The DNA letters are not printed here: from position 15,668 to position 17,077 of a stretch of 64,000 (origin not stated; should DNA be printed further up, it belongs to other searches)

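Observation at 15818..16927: Pilin fused to a DUF1566-like (Lcl C-terminal / C-type-lectin-like) domain, in three paralogues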

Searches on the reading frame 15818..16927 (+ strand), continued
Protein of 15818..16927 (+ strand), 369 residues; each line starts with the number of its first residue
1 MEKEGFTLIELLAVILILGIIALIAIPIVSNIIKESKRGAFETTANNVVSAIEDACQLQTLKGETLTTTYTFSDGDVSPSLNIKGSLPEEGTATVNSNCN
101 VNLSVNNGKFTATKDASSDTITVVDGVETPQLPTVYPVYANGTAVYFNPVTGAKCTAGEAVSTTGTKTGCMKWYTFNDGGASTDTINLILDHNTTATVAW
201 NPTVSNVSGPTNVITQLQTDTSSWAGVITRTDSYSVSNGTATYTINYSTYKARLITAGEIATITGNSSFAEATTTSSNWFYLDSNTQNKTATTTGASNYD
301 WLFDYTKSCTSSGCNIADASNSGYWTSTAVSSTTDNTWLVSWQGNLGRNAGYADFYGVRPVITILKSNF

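Call 28: search_protein_families(library=pfam, alignment_id=A2, max_evalue=0.01)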
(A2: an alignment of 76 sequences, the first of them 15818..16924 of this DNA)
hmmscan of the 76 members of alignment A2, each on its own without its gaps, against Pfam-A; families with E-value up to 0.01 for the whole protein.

A. member 1, window:15818-16924:+ (369 aa): 2 families
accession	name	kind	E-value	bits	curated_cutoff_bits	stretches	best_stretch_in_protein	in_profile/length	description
PF07963.17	N_methyl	-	1.9e-05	24.4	21.2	1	5-26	6-27/27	Prokaryotic N-terminal methylation motif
PF11393.14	T4BSS_DotI_IcmL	-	0.00036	20.5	27.7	1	233-297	54-118/180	Type-IV b secretion system, inner-membrane complex component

B. families by the number of members that match (of 76 scanned): 13 families
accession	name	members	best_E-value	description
PF07963.17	N_methyl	57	5.4e-10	Prokaryotic N-terminal methylation motif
PF19789.6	DUF6273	17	2.5e-06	Domain of unknown function (DUF6273)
PF02368.24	Big_2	3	6.5e-12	Bacterial Ig-like domain (group 2)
PF21461.3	HL_N-beta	2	0.00029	Hyaluronate lyase, N-terminal beta-sheet domain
PF16403.11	Bact_surface_Ig-like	1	1.4e-11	Bacterial surface protein, Ig-like domain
PF09479.16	Flg_new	1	2.9e-06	Listeria-Bacteroides repeat domain (List_Bact_rpt)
PF00397.32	WW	1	5.9e-05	WW domain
PF11393.14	T4BSS_DotI_IcmL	1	0.00036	Type-IV b secretion system, inner-membrane complex component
PF18975.6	DUF5711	1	0.00081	Family of unknown function (DUF5711)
PF11558.13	HET-s_218-289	1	0.0065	Het-s 218-289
PF20623.4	Sgo0707_N2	1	0.0065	Sgo0707 N2 domain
PF23958.1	DUF7287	1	0.0066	Family of unknown function (DUF7287)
PF10818.13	SecM_small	1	0.0093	secA translation cis-regulator SecM, small type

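Call 54: find_encoding_contigs(protein=P0028, flank=10000, max_places=2)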
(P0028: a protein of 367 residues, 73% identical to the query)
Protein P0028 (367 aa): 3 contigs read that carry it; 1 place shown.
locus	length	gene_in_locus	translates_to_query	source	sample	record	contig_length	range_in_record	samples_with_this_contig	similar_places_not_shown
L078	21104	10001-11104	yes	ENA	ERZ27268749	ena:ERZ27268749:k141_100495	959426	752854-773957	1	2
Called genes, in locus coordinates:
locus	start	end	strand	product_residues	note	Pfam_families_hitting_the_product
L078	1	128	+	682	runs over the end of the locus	PF02811:PHP, PF00005:ABC_tran (faint), PF13304:AAA_21 (faint)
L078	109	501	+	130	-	-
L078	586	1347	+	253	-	PF13023:HD_3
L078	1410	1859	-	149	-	-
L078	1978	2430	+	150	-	PF07883:Cupin_2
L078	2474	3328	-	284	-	PF13509:S1_2, PF21191:CvfB_1st, PF17783:WHD_CvfB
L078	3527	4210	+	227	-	-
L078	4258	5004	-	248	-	-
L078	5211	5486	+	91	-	PF02805:Ada_Zn_binding (weak)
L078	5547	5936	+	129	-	PF24591:Phage_YunG-like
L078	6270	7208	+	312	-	PF00005:ABC_tran, PF13304:AAA_21 (faint)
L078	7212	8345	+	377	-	PF12679:ABC2_membrane_2 (weak), PF12698:ABC2_membrane_3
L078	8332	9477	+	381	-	PF12698:ABC2_membrane_3, PF01061:ABC2_membrane (weak)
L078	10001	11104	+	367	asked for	PF07963:N_methyl (weak)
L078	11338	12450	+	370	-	PF07963:N_methyl (weak)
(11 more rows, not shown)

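Call 55: find_encoding_contigs(protein=P0052, flank=10000, max_places=2)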
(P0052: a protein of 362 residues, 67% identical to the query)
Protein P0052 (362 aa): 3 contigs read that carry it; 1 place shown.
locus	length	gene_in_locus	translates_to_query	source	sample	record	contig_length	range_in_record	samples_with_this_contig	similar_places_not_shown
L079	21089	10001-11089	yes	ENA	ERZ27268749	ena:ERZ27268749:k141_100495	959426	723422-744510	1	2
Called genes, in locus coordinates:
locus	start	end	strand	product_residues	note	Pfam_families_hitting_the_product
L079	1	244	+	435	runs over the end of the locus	PF02881:SRP54_N, PF06414:Zeta_toxin (faint), PF00448:SRP54, PF02978:SRP_SPB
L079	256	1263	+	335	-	-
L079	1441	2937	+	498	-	-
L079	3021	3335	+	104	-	-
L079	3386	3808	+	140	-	PF00293:NUDIX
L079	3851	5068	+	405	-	PF00768:Peptidase_S11, PF07943:PBP5_C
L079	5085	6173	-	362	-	PF02557:VanY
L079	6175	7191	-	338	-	PF02557:VanY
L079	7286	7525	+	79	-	-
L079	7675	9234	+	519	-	PF07963:N_methyl (weak)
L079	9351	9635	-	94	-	PF04193:PQ-loop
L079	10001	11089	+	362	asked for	PF07963:N_methyl (weak)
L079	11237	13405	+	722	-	PF17764:PriA_3primeBD, PF00270:DEAD, PF04851:ResIII, PF18319:Zn_ribbon_PriA, PF00271:Helicase_C, PF18074:PriA_C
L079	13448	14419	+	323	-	PF00551:Formyl_trans_N, PF02911:Formyl_trans_C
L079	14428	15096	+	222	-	-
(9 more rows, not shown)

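Call 59: find_encoding_contigs(protein=P0053, flank=10000, max_places=1)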
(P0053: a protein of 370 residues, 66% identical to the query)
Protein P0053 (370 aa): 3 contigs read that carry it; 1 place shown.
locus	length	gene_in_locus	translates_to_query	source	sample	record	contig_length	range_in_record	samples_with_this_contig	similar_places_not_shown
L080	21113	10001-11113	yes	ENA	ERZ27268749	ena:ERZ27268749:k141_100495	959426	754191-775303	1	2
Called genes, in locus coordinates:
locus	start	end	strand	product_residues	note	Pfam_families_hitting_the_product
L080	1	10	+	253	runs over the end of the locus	PF13023:HD_3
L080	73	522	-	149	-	-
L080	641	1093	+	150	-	PF07883:Cupin_2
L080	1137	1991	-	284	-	PF13509:S1_2, PF21191:CvfB_1st, PF17783:WHD_CvfB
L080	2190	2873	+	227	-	-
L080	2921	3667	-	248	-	-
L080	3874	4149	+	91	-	PF02805:Ada_Zn_binding (weak)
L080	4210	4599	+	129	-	PF24591:Phage_YunG-like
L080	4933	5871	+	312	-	PF00005:ABC_tran, PF13304:AAA_21 (faint)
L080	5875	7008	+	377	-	PF12679:ABC2_membrane_2 (weak), PF12698:ABC2_membrane_3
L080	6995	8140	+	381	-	PF12698:ABC2_membrane_3, PF01061:ABC2_membrane (weak)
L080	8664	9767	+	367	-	PF07963:N_methyl (weak)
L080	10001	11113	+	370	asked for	PF07963:N_methyl (weak)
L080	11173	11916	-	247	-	-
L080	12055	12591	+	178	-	PF18907:DUF5662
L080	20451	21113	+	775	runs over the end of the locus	PF07963:N_methyl (weak)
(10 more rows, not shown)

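Call 60: find_encoding_contigs(protein=P0089, flank=10000, max_places=1)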
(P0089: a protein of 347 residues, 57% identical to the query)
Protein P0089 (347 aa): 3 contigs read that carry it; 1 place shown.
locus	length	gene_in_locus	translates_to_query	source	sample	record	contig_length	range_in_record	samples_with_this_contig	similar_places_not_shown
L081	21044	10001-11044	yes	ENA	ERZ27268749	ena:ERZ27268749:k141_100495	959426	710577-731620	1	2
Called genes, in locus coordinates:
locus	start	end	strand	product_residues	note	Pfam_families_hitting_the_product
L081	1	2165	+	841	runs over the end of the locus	PF00690:Cation_ATPase_N, PF00122:E1-E2_ATPase, PF00702:Hydrolase, PF13246:Cation_ATPase, PF00689:Cation_ATPase_C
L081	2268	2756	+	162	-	-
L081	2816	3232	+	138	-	PF01957:NfeD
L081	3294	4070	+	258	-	PF06342:DUF1057 (weak), PF12146:Hydrolase_4, PF20408:Abhydrolase_11 (faint), PF00561:Abhydrolase_1, PF12697:Abhydrolase_6, PF00561:Abhydrolase_1 (weak)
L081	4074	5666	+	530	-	PF08245:Mur_ligase_M, PF02875:Mur_ligase_C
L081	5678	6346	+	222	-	PF18917:LiaI-LiaF-like_TM1 (faint), PF22570:LiaF-TM, PF09922:LiaF-like_C (weak)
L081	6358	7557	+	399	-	PF01820:Dala_Dala_lig_N, PF02786:CPSase_L_D2 (weak), PF02222:ATP-grasp (faint), PF07478:Dala_Dala_lig_C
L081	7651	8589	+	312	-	PF07963:N_methyl (weak)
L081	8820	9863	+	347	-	PF07963:N_methyl (weak)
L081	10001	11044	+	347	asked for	PF07963:N_methyl (weak)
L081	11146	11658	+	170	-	-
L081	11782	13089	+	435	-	PF02881:SRP54_N, PF06414:Zeta_toxin (faint), PF00448:SRP54, PF02978:SRP_SPB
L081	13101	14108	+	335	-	-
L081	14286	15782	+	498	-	-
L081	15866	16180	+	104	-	-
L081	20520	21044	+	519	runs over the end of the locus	PF07963:N_methyl (weak)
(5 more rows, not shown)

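Call 61: find_encoding_contigs(protein=P0094, flank=10000, max_places=1)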
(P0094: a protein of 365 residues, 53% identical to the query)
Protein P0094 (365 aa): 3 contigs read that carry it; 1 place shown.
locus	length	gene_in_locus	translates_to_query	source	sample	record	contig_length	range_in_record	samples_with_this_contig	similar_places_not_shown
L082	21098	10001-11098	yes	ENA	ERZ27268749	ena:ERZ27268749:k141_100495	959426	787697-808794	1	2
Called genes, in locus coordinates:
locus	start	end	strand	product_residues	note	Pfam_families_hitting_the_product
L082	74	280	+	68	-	PF00196:GerE, PF04545:Sigma70_r4 (weak), PF08281:Sigma70_r4_2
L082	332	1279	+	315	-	PF10646:Germane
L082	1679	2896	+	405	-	-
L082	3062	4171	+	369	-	-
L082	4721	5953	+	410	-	-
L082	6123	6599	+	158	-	PF07963:N_methyl (weak)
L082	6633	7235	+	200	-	-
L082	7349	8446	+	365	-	-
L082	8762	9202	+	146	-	PF03167:UDG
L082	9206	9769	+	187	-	PF01931:NTPase_I-T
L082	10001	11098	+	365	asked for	PF07963:N_methyl (weak)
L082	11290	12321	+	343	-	PF13487:HD_5, PF01966:HD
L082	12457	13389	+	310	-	-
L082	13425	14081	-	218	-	PF00625:Guanylate_kin, PF00406:ADK (faint)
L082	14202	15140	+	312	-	PF03009:GDPD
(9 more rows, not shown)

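Call 62: find_encoding_contigs(protein=P0117, flank=10000, max_places=1)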
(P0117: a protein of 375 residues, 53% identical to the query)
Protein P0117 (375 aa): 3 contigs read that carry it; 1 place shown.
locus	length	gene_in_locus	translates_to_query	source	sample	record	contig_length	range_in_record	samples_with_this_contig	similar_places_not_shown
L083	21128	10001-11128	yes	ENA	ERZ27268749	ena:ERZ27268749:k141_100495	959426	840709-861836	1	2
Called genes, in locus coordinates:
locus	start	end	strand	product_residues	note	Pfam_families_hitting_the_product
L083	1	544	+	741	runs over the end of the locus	PF13491:FtsK_4TM (weak), PF17854:FtsK_alpha, PF01580:FtsK_SpoIIIE, PF09397:FtsK_gamma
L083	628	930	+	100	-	-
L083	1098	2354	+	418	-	PF01551:Peptidase_M23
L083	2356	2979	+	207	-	-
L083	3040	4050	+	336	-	PF00877:NLPC_P60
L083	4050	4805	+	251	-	-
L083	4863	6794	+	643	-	PF02518:HATPase_c, PF00204:DNA_gyraseB, PF01751:Toprim, PF00986:DNA_gyraseB_C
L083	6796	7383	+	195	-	PF01553:Acyltransferase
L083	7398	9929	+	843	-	PF00521:DNA_topoisoIV, PF03989:DNA_gyraseA_C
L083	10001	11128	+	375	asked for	PF07963:N_methyl (weak)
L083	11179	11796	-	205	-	PF01726:LexA_DNA_bind, PF00717:Peptidase_S24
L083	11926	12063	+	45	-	-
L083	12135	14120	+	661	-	PF00456:Transketolase_N, PF02779:Transket_pyr, PF02780:Transketolase_C (weak), PF22613:Transketolase_C_1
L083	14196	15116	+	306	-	-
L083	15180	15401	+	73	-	-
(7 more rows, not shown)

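Call 86: search_protein_families(library=ncbifam, proteins=[window:15818-16924:+], max_evalue=0.01)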
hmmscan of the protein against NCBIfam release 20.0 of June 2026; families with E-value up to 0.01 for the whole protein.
window:15818-16924:+ (369 aa): 9 families
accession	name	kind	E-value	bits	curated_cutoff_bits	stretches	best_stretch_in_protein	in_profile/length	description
NF040999.1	pilin_ComGC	equivalog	7.3e-07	29.3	75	1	4-65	2-59/84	competence type IV pilus major pilin ComGC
TIGR02532.1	IV_pilin_GFxxxE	domain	9.3e-07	28.4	16.3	1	5-26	3-24/24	prepilin-type N-terminal cleavage/methylation domain-containing protein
TIGR01710.1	typeII_sec_gspG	equivalog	8.8e-06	25.8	88.85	1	5-61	2-54/134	type II secretion system major pseudopilin GspG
NF041013.1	T4P_ComGE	equivalog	5.1e-05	23.3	49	1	4-49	4-49/83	competence type IV pilus minor pilin ComGE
NF007862.0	PRK10574.1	equivalog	0.00013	22.1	138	1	2-52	3-53/145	prepilin peptidase-dependent pilin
NF041775.1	typeIV_PilA_Myxo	equivalog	0.00017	21.6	400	1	4-40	11-47/214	type IV pilin protein PilA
TIGR01708.2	typeII_sec_gspH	equivalog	0.0011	18.9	80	1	4-26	2-24/169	type II secretion system minor pseudopilin GspH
TIGR02596.1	TIGR02596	subfamily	0.0041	17.2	70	1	6-58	1-50/196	Verru_Chthon cassette protein D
TIGR02523.1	type_IV_pilV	equivalog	0.0051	17.3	52.2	1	4-81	2-78/139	type IV pilus modification protein PilV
